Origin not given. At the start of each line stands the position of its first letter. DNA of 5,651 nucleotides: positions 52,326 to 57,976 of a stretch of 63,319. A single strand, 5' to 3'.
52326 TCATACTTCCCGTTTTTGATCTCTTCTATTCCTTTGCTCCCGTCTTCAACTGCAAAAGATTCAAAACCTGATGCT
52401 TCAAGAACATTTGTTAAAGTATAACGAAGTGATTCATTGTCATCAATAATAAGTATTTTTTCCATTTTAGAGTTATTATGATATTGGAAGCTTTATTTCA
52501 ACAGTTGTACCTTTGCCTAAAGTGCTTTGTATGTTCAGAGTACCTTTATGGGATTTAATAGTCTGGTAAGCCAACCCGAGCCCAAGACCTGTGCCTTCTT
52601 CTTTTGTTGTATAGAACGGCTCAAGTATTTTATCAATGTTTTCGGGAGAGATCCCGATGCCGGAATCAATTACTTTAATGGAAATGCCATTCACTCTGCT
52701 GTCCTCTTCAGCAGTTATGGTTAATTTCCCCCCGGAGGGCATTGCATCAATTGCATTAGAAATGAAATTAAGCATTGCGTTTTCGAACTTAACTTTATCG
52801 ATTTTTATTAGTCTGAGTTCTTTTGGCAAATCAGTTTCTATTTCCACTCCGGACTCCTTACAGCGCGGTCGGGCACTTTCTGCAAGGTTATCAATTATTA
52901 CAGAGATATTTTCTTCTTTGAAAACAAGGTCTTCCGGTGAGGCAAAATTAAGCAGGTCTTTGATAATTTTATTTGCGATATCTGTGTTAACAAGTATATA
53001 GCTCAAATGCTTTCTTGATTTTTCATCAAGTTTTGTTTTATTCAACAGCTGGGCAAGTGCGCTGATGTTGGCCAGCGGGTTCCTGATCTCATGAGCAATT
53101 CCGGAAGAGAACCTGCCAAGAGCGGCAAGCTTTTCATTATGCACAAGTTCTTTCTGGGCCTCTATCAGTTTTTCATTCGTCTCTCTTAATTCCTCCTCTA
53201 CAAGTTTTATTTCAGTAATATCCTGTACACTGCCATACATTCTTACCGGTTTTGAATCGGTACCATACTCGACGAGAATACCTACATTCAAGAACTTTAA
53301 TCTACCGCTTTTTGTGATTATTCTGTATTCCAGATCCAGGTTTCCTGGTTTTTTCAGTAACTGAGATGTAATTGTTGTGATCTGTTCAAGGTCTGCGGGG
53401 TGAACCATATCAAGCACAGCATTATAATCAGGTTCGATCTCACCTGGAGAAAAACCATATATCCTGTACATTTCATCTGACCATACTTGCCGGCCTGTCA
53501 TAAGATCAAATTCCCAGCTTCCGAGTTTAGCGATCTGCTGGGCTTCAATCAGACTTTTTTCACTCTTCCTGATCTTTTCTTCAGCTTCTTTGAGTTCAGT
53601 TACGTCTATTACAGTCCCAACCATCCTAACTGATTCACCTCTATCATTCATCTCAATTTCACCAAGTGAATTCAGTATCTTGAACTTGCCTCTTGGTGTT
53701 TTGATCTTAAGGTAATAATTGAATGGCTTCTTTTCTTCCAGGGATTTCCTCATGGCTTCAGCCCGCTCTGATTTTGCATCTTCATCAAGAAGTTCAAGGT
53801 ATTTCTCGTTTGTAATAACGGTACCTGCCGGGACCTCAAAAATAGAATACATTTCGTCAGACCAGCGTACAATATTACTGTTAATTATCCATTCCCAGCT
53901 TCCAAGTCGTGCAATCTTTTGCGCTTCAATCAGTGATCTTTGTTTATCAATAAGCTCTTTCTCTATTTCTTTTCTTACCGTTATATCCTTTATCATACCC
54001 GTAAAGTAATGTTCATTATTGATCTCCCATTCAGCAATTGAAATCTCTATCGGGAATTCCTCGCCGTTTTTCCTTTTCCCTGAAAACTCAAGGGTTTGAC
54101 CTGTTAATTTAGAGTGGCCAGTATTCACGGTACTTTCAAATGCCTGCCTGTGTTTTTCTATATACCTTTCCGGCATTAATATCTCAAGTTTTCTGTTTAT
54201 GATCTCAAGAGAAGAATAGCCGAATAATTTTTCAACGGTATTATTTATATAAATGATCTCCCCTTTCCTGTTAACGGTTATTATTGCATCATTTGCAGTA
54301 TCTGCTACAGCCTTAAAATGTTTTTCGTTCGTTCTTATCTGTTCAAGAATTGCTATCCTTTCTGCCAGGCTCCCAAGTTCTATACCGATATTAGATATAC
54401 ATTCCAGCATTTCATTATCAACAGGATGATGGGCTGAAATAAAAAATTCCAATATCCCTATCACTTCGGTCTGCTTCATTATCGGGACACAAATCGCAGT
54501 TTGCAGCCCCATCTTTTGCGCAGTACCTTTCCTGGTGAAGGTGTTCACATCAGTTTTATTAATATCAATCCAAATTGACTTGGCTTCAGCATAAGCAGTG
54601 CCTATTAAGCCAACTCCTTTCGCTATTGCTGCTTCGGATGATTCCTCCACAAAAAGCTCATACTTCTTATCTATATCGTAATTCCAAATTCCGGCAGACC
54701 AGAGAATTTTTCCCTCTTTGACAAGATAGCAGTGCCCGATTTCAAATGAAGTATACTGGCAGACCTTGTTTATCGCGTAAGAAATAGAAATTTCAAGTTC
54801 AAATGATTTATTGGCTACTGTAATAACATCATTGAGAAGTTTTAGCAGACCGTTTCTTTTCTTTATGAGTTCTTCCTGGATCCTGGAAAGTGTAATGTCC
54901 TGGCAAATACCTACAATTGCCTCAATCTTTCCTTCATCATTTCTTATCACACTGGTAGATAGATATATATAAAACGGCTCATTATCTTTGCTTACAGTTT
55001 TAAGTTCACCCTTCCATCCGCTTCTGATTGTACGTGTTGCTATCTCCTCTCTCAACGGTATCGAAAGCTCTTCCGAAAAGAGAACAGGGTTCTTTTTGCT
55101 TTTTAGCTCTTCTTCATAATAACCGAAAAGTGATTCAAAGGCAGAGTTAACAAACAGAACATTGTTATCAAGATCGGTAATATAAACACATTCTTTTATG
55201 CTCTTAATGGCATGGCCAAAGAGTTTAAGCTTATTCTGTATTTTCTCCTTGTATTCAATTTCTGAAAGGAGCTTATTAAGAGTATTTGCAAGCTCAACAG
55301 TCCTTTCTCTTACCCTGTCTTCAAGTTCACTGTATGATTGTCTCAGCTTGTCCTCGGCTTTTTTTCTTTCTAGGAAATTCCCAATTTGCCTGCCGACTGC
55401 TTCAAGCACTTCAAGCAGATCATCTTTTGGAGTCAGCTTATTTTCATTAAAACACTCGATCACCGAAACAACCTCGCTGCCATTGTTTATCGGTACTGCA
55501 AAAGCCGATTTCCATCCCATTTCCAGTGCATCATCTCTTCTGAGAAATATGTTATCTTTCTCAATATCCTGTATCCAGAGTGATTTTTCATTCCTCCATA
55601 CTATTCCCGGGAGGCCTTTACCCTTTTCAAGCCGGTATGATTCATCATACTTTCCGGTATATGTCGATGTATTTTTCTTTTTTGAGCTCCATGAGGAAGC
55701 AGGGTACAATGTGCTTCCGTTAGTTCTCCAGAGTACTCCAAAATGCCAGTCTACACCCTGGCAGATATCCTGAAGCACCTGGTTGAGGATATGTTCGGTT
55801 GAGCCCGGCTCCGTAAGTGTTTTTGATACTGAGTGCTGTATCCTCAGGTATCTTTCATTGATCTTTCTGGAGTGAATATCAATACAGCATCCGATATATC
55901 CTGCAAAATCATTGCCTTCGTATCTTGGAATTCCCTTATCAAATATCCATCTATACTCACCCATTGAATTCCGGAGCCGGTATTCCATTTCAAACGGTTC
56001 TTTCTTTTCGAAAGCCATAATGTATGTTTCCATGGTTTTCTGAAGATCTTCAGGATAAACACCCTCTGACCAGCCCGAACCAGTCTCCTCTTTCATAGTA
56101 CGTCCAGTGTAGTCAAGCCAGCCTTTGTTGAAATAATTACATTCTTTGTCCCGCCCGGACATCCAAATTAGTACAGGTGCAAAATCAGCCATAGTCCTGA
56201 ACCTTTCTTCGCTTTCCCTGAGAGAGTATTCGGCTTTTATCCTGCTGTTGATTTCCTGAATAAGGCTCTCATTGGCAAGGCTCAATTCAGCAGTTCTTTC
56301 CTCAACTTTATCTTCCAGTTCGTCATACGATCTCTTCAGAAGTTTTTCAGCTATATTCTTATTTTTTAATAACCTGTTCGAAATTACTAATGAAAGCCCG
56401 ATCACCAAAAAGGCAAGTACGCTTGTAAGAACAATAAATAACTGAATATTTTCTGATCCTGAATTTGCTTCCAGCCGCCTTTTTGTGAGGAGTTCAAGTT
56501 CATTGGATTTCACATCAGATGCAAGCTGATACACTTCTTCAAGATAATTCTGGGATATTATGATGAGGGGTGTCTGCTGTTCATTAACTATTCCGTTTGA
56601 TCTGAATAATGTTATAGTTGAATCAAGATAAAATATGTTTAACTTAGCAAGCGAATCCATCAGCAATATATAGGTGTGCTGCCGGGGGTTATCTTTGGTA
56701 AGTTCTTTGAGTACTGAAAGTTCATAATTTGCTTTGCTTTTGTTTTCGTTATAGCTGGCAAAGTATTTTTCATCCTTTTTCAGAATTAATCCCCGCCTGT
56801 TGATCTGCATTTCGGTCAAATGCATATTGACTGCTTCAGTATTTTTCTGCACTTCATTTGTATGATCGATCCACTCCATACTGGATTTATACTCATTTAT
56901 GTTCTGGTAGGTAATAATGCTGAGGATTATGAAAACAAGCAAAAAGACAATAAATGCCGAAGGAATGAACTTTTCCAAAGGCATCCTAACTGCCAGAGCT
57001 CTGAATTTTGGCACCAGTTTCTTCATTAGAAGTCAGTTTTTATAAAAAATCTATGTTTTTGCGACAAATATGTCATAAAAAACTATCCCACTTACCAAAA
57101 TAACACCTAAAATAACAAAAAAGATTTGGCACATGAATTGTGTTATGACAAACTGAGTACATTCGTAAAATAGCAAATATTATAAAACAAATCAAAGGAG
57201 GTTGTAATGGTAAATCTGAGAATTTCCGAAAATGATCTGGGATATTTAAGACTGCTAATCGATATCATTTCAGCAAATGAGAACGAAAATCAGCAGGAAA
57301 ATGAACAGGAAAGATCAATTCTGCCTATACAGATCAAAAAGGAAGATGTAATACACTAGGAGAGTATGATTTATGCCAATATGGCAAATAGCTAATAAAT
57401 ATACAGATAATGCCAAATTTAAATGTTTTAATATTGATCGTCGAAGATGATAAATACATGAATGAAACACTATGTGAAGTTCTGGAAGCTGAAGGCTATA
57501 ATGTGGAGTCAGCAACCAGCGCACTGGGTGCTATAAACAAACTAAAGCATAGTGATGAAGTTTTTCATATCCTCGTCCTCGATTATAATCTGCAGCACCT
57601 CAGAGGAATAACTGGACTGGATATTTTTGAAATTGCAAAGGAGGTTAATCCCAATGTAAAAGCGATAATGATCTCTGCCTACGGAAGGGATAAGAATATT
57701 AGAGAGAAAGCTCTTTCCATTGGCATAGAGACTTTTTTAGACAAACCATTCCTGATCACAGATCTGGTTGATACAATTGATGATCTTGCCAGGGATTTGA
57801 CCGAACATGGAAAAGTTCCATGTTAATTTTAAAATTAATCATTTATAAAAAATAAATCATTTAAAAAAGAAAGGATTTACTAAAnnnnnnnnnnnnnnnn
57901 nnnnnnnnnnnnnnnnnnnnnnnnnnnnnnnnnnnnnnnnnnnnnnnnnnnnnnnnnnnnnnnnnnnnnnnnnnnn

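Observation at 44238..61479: One composite regulatory module used four times: a TGACA-N4-TGTCA palindrome 59-70 bp upstream of a sigma-54-type TGGCA(C/T)-N5-TTG element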

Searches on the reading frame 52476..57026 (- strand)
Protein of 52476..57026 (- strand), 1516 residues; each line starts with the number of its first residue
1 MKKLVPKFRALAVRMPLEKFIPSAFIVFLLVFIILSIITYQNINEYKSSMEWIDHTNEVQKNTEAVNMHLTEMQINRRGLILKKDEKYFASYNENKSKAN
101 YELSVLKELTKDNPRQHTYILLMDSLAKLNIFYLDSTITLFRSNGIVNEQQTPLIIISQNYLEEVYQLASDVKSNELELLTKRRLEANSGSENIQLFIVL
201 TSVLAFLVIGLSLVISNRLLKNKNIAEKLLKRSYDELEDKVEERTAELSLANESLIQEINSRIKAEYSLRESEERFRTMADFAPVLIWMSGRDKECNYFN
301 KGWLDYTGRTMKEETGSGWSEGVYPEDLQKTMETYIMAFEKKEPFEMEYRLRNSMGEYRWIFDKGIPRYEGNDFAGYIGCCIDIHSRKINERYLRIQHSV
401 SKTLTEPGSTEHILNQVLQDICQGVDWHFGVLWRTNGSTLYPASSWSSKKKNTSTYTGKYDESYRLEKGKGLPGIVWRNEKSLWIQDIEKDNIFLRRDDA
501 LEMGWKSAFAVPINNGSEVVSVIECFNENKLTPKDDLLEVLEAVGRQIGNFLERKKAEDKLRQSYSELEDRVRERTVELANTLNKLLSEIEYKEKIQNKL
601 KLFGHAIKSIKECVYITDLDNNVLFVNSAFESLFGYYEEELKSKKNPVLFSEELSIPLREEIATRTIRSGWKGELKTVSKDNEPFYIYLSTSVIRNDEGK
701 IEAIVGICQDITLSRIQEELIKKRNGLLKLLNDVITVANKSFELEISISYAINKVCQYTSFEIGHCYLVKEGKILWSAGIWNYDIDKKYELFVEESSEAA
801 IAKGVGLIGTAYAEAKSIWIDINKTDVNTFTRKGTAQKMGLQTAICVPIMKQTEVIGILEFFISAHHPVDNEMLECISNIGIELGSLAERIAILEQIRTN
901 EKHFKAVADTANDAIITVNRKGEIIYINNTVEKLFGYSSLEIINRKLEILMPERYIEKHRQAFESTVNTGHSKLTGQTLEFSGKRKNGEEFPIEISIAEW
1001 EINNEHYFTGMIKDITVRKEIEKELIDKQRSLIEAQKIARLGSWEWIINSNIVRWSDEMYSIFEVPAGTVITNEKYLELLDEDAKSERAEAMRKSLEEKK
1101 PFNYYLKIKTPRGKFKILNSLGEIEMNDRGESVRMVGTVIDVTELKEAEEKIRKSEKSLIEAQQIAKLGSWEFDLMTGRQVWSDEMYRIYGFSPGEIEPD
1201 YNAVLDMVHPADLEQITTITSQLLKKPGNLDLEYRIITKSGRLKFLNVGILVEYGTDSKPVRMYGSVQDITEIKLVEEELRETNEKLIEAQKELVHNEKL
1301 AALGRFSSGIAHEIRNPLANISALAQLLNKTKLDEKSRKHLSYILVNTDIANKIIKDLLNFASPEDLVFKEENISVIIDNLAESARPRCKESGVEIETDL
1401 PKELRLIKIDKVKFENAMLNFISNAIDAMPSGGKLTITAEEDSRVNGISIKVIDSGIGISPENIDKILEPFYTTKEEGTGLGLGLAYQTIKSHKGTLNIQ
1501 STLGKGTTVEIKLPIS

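Call 11: search_protein_families(library=pfam, proteins=[window:52476-57026:-], max_evalue=0.01)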
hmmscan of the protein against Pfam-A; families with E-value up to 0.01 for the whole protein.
window:52476-57026:- (1516 aa): 15 families
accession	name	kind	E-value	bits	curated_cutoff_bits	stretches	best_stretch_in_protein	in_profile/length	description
PF08447.18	PAS_3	-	4.9e-52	174.6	25.6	5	1181-1266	3-88/89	PAS fold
PF00989.32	PAS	-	3.2e-38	130.7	22.6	3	605-711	5-113/113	PAS fold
PF13426.13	PAS_9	-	5.6e-38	129.8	27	2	912-1016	1-102/103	PAS domain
PF02518.31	HATPase_c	-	4.7e-24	85.4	26.4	1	1410-1515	2-109/111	Histidine kinase-, DNA gyrase B-, and HSP90-like ATPase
PF05227.19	CHASE3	-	3.7e-19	69.4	28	1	50-184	2-136/138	CHASE3 domain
PF13185.12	GAF_2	-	1.7e-18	67.6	28.6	2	410-553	4-136/136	GAF domain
PF13188.13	PAS_8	-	1.8e-18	66.1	21.8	1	903-954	2-50/65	PAS domain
PF08448.16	PAS_4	-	6e-18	65.5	23.1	2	609-713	3-107/110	PAS fold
PF01590.32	GAF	-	3.1e-16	60.5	22.4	2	411-550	3-131/133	GAF domain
PF00512.31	HisKA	-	8.9e-15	54.9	26.9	1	1303-1365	2-64/66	His Kinase A (phospho-acceptor) domain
PF14215.12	bHLH-MYC_N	-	8.5e-11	42.9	30.2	1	796-875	100-175/181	bHLH-MYC and R2R3-MYB transcription factors N-terminal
PF22922.2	GAF_NLP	-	6.1e-07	29.6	24.1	1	781-868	61-151/175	NLP protein GAF domain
PF24820.1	Diguanyl_cycl_sensor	-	0.00011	22.5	28.1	1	912-1001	6-97/109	Diguanylate cyclase-like sensor domain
PF13589.12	HATPase_c_3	-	0.00046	20.7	25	1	1413-1476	2-62/137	Histidine kinase-, DNA gyrase B-, and HSP90-like ATPase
PF18095.7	PAS_12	-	0.0022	18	22.6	0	918-957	63-101/153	UPF0242 C-terminal PAS-like domain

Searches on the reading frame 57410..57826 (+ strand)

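Call 11: search_protein_families(library=pfam, proteins=[window:57410-57826:+], max_evalue=0.01)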
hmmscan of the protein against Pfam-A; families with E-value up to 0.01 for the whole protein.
window:57410-57826:+ (138 aa): 1 family
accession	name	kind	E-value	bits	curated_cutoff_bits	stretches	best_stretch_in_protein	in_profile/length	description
PF00072.30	Response_reg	-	4.6e-19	69.1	30.2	1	8-123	1-110/111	Response regulator receiver domain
